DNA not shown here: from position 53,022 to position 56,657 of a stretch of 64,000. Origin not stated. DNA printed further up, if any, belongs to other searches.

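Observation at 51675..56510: Giant 1611-aa protein with a GspK-like head and a ~1250-aa unknown body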

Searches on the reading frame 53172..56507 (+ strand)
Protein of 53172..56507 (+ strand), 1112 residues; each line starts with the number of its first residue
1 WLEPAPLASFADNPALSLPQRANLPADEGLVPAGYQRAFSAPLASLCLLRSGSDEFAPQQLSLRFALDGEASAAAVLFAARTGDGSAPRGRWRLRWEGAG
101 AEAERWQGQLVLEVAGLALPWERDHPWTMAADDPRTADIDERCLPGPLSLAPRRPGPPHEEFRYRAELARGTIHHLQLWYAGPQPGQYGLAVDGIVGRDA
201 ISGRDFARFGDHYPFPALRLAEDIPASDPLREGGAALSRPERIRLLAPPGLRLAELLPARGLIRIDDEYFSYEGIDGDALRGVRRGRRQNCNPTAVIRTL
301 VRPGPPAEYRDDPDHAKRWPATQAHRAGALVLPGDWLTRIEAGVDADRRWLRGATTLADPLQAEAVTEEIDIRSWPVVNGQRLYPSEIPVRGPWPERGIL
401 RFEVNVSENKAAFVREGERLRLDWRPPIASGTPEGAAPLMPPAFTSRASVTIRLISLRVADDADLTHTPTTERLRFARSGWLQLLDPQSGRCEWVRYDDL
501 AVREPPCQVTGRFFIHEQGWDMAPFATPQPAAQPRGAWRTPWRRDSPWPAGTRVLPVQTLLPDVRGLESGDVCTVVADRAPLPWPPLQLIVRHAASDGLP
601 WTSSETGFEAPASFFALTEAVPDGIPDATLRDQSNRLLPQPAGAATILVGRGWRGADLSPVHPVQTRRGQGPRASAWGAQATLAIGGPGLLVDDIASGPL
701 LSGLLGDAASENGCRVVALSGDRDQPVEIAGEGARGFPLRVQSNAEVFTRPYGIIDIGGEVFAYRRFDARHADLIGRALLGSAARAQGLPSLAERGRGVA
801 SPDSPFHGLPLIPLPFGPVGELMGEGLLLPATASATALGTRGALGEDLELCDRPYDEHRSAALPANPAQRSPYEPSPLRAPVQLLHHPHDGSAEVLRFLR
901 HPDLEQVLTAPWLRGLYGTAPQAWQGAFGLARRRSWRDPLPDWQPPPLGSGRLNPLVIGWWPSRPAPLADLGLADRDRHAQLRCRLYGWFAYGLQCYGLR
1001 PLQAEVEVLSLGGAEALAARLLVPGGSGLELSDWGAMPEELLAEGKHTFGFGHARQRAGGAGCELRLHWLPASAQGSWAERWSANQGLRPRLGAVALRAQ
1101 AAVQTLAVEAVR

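Call 51: predict_structure(alignment_id=A3)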
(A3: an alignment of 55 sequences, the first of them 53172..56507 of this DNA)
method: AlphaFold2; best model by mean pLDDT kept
length: 1112 residues; sequences in the alignment: 55
mean_pLDDT: 84.2   pTM: 0.87
mean pLDDT of the five models: 84.2, 82.9, 82.0, 81.9, 81.2
residues with pLDDT >= 90: 571; 70-90: 332; 50-70: 179; < 50: 30
segments of 3 or more residues with pLDDT < 50: 299-301, 469-473, 835-839, 841-844, 932-938
pLDDT, mean of each block of 10 residues (from residue 1): 85 75 67 83 73 83 92 91 65 90 76 93 97 93 97 93 95 94 93 96 95 96 93 94 97 97 96 98 96 68 51 80 92 95 73 94 91 86 90 94 84 95 74 64 74 95 68 62 96 93 89 92 65 89 89 95 92 90 82 95 87 95 77 62 83 92 89 83 87 90 70 87 72 73 92 94 94 94 85 60 67 93 79 54 62 82 67 87 94 93 82 93 83 49 60 92 93 89 89 83 90 93 69 82 90 63 89 89 93 91 62 44
secondary structure, 60 per line:
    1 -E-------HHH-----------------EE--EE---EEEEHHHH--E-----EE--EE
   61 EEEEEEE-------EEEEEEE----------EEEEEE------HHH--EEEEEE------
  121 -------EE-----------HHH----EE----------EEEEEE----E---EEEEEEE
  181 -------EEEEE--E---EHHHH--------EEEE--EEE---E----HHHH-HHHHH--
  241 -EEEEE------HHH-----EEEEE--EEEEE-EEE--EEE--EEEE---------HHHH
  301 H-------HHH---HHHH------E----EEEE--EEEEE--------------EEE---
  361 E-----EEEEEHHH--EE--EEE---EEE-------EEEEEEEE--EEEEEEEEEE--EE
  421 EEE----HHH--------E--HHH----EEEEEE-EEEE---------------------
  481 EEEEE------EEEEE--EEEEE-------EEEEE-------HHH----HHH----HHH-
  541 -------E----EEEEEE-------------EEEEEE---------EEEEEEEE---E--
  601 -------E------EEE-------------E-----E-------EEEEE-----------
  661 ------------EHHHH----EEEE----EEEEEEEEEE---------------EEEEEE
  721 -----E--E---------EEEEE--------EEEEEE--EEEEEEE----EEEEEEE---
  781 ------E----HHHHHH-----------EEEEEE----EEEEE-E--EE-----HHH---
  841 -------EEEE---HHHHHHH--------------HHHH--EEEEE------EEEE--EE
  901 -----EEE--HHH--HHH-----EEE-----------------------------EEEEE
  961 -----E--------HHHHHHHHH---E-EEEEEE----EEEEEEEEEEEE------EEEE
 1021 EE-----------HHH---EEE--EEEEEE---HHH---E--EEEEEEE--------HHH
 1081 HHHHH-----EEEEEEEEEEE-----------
elements in order (helices of 4 or more, strands of 3 or more residues): E39-42 H43-46 E59-67 E75-81 E92-97 E109-114 E160-165 E174-180 E188-192 H200-203 E212-215 E218-220 H229-232 H234-238 E242-246 E261-265 E268-272 E274-276 E279-281 E284-287 H297-301 H315-318 E330-333 E336-340 E355-357 E367-371 E381-383 E387-389 E397-404 E407-416 E419-423 E449-454 E456-459 E481-485 E492-496 E499-503 E511-515 E553-558 E572-577 E587-594 E615-617 E645-649 H674-677 E682-685 E690-699 E715-720 E739-743 E752-757 E760-766 E771-777 H792-797 E809-814 E819-823 E848-851 H855-861 H876-879 E882-886 E893-896 E906-908 E924-926 E956-960 H975-983 E989-994 E999-1010 E1017-1022 E1040-1042 E1045-1050 E1063-1069 H1078-1085 E1091-1101

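Call 72: fold_search(model_id=the predicted structure, library=pdb)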
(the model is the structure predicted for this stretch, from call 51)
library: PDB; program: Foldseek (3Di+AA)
matches with E <= 10: 975; with E <= 0.001: 1
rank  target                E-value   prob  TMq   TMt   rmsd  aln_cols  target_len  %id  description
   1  8es4_E                7.8e-04  0.14  0.10  0.11  24.1      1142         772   10  Focused reconstruction of HRP29 tail (released 2023-10-18)
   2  9jyz_P                1.1e-02  0.07  0.08  0.10  25.7      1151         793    9  portal-tail complex of mature T7 (released 2024-12-11)
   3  1f15_B                5.9e-02  0.66  0.07  0.26  10.0       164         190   12  CUCUMBER MOSAIC VIRUS (STRAIN FNY) (released 2000-06-21)
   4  2bjq                  6.2e-02  0.08  0.06  0.14  22.2       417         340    9  Crystal structure of the nematode sperm cell motility protein MFP2 (released 2005-03-16)
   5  4tlg_B                8.9e-02  0.96  0.06  0.17   5.8       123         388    6  Crystal structure of SEC14-like protein 4 (SEC14L4) (released 2014-07-02)
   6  4tlg_A                8.9e-02  0.96  0.06  0.16   6.0       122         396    7  Crystal structure of SEC14-like protein 4 (SEC14L4) (released 2014-07-02)
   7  1sll                  9.4e-02  0.13  0.07  0.11  26.9       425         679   10  SIALIDASE L FROM LEECH MACROBDELLA DECORA (released 1998-12-16)
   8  3p6b_A                9.9e-02  0.66  0.07  0.29   7.4       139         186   12  The crystal structure of CelK CBM4 from Clostridium thermocellum (released 2011-08-24)
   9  3zmn_A                1.0e-01  0.06  0.04  0.13  17.5       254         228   10  VP17, a capsid protein of bacteriophage P23-77 (released 2013-05-15)
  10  1z78                  1.1e-01  0.91  0.06  0.31   6.2       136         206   15  Crystal Structure of the Thrombospondin-1 N-terminal domain (released 2006-01-17)
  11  2erf                  1.1e-01  0.91  0.07  0.31   7.2       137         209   13  Crystal Structure of the Thrombospondin-1 N-terminal Domain at 1.45A Resolution (released 2006-01-17)
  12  3v0a_B                1.2e-01  0.10  0.07  0.07  24.7       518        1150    6  2.7 angstrom crystal structure of BoNT/Ai in complex with NTNHA (released 2012-03-14)
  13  4yz1_B                1.2e-01  0.08  0.08  0.13  23.4       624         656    9  Crystal Structure of Streptococcus pneumoniae NanC, apo structure. (released 2015-09-23)
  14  2cdp_C                1.4e-01  0.41  0.05  0.31  12.7       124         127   10  Structure of a CBM6 in complex with neoagarohexaose (released 2006-02-08)
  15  6cw1_B                1.4e-01  0.09  0.06  0.16  24.8       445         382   10  Crystal structure of Neurexin-1 alpha ectodomain fragment, L2-L3 (released 2018-09-19)
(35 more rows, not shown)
